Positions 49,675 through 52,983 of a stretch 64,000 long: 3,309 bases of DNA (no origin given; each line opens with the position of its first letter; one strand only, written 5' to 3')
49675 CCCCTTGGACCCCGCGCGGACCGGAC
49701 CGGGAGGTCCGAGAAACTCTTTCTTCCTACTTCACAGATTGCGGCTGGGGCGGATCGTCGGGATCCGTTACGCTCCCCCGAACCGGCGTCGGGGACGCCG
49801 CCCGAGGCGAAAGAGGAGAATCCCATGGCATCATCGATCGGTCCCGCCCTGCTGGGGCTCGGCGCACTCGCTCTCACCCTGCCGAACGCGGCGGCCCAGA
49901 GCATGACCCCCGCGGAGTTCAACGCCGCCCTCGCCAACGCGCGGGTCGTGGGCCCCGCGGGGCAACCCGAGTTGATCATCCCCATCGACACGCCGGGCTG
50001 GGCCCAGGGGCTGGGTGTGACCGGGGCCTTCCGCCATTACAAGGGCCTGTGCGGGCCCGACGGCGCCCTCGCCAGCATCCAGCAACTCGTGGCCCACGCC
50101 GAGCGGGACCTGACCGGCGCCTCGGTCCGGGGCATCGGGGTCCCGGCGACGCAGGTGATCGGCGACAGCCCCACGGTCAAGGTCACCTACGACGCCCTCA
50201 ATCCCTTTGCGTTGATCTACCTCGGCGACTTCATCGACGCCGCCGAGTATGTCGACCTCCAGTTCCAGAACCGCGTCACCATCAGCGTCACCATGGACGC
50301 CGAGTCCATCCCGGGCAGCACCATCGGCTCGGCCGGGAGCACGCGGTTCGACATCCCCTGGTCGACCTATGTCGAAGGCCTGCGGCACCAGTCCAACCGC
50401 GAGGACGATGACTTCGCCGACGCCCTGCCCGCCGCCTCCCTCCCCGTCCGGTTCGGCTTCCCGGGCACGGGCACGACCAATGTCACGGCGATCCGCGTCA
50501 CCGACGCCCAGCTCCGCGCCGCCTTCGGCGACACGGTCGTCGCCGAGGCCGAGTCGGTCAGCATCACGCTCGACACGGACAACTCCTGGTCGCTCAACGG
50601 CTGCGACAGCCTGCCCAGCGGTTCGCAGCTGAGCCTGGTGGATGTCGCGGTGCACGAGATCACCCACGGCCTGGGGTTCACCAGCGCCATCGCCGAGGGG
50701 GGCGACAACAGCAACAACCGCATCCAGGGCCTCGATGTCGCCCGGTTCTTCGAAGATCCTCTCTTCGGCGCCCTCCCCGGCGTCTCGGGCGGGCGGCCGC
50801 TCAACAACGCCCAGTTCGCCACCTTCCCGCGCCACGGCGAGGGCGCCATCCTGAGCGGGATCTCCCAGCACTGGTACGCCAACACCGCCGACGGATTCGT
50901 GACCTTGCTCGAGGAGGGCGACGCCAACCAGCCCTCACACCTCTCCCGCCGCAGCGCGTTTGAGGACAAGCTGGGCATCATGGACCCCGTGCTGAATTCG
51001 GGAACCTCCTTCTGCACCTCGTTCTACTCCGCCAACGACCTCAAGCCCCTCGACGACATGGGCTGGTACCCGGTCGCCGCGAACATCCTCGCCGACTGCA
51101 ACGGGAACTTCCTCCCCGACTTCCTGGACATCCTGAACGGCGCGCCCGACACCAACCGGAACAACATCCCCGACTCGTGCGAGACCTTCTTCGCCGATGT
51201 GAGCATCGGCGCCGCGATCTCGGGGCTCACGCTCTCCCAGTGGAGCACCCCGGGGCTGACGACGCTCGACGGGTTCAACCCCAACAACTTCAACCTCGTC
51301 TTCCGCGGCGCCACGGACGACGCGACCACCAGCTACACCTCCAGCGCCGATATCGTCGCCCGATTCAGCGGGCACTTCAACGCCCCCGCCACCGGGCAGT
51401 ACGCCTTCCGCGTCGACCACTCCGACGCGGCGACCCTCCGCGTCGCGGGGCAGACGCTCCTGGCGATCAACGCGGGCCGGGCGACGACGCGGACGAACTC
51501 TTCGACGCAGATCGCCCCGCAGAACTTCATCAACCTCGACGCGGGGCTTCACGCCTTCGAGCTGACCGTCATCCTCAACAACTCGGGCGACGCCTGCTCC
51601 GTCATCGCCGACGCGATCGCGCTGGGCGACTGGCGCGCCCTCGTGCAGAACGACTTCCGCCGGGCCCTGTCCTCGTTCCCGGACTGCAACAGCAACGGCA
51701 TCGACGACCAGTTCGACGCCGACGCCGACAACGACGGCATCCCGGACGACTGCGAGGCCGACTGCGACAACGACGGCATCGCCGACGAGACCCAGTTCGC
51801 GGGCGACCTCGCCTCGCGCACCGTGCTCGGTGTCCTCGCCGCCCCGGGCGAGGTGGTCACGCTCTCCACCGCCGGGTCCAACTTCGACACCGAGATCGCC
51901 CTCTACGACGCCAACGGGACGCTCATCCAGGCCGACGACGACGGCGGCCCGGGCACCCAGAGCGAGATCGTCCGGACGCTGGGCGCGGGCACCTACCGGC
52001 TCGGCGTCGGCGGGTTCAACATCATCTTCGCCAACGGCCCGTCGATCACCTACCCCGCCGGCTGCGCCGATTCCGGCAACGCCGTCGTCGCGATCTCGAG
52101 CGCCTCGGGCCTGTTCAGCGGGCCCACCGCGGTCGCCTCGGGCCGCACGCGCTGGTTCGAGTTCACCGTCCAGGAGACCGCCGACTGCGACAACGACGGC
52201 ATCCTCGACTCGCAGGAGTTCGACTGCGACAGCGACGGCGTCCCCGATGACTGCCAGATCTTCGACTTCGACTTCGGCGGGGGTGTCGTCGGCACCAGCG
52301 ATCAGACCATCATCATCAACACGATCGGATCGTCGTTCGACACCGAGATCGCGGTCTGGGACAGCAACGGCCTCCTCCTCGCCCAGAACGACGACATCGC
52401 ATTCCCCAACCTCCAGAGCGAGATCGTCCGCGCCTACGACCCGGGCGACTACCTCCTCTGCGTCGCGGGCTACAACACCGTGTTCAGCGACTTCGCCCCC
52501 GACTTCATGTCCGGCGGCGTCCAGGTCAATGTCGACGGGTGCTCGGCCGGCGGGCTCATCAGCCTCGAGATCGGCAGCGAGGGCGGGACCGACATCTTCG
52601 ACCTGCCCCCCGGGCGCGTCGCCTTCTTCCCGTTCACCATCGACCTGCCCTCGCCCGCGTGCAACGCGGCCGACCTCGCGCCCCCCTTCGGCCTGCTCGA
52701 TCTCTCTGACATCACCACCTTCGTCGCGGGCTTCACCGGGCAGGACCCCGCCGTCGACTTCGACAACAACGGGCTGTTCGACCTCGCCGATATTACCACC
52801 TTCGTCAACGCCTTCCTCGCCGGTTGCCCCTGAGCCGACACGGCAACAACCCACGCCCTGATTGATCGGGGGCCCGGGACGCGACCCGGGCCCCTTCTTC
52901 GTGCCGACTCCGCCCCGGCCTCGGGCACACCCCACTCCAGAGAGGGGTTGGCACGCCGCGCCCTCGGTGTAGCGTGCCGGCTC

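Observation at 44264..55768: Island of five consecutive secreted proteins sharing a ~57-aa Cys...GCP-COOH dockerin-like module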

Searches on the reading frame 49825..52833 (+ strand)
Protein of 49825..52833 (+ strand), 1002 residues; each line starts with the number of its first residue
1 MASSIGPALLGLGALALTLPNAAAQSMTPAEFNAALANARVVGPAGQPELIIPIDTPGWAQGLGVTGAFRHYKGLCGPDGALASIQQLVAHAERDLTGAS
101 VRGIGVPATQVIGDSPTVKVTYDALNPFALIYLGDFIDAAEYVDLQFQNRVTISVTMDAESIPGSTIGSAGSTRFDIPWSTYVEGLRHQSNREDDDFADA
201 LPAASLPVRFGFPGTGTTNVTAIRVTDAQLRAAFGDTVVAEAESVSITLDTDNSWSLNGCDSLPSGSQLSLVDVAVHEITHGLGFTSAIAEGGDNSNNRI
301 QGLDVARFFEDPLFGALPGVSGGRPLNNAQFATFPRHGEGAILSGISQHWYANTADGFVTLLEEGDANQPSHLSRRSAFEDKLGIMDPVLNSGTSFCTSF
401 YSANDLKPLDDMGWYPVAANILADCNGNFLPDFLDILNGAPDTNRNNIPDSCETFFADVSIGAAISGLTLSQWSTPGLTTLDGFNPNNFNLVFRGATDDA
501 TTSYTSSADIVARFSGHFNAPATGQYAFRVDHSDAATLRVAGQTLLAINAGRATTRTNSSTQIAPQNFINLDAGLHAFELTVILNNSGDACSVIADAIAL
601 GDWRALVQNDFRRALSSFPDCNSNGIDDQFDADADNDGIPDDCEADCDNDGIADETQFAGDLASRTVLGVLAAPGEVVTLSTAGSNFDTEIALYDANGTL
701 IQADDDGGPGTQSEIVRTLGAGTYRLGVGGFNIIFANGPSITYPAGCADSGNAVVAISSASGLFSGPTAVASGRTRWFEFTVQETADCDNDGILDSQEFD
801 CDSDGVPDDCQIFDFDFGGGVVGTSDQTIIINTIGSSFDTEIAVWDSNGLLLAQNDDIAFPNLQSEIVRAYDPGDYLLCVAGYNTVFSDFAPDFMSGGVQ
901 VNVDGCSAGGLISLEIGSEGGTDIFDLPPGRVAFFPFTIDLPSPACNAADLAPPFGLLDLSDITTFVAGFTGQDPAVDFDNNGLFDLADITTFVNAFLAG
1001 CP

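Call 5: search_protein_families(library=ncbifam, proteins=[window:49825-52833:+], max_evalue=0.01)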
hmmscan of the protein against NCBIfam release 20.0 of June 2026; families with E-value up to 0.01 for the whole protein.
window:49825-52833:+ (1002 aa): 2 families
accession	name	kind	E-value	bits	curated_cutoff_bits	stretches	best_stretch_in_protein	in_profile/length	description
NF038122.1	metallo_LGF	subfamily_domain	2.7e-29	103.1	80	1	136-414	7-273/274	NF038122 family metalloprotease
NF041540.1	dockerin_GC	domain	7.4e-06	26.3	29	1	948-1001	2-67/67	GC-type dockerin domain-anchored protein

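Call 6: search_protein_families(library=pfam, proteins=[window:49825-52833:+], max_evalue=0.01)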
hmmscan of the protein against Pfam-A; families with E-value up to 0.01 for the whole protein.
window:49825-52833:+ (1002 aa): 3 families
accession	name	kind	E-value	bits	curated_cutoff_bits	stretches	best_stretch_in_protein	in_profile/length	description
PF04151.21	PPC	-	4.9e-06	27.8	25.9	1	672-729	10-69/70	Bacterial pre-peptidase C-terminal domain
PF07691.17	PA14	-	1.3e-05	25.4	24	1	501-548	37-84/147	PA14 domain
PF10528.15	GLEYA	-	0.0013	19.4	26.2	1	512-574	3-67/91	GLEYA domain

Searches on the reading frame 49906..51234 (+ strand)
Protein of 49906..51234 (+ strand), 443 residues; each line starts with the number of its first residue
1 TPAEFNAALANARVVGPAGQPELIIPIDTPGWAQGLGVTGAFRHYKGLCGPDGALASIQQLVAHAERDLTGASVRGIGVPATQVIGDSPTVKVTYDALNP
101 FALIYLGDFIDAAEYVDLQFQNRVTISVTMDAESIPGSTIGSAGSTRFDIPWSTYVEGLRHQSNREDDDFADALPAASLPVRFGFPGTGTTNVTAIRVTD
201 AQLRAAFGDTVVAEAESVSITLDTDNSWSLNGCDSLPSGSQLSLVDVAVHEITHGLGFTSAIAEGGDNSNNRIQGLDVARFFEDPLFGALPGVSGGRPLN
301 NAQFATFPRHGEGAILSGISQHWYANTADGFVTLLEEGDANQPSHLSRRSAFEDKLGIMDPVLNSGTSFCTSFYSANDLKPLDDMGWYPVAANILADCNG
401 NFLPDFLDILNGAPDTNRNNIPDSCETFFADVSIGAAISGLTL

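Call 63: find_homologous_proteins(query=window:49906-51234:+, max_evalue=0.00001)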
Query window:49906-51234:+ (443 aa): 7 proteins with E <= 0.00001 among 8000 candidates.
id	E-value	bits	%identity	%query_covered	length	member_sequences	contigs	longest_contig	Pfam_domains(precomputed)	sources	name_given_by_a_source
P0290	1.6e-135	470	66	75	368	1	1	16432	-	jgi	jgi:hypothetical protein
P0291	6.9e-48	182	43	54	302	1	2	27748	-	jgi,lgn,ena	jgi:hypothetical protein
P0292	1.0e-21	95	54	8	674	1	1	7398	-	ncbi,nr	ncbi:MAG: hypothetical protein FJ254_09215, partial [Phycisphaerae bacterium]|nr:hypothetical protei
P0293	3.1e-12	64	46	11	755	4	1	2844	PF02412.24,PF03781.23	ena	-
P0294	5.2e-9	53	51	9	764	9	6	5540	PF02412.24,PF03781.23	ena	-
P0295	2.9e-7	48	46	11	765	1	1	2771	PF02412.24,PF03781.23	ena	-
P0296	6.3e-7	47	46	11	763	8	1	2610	PF02412.24,PF03781.23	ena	-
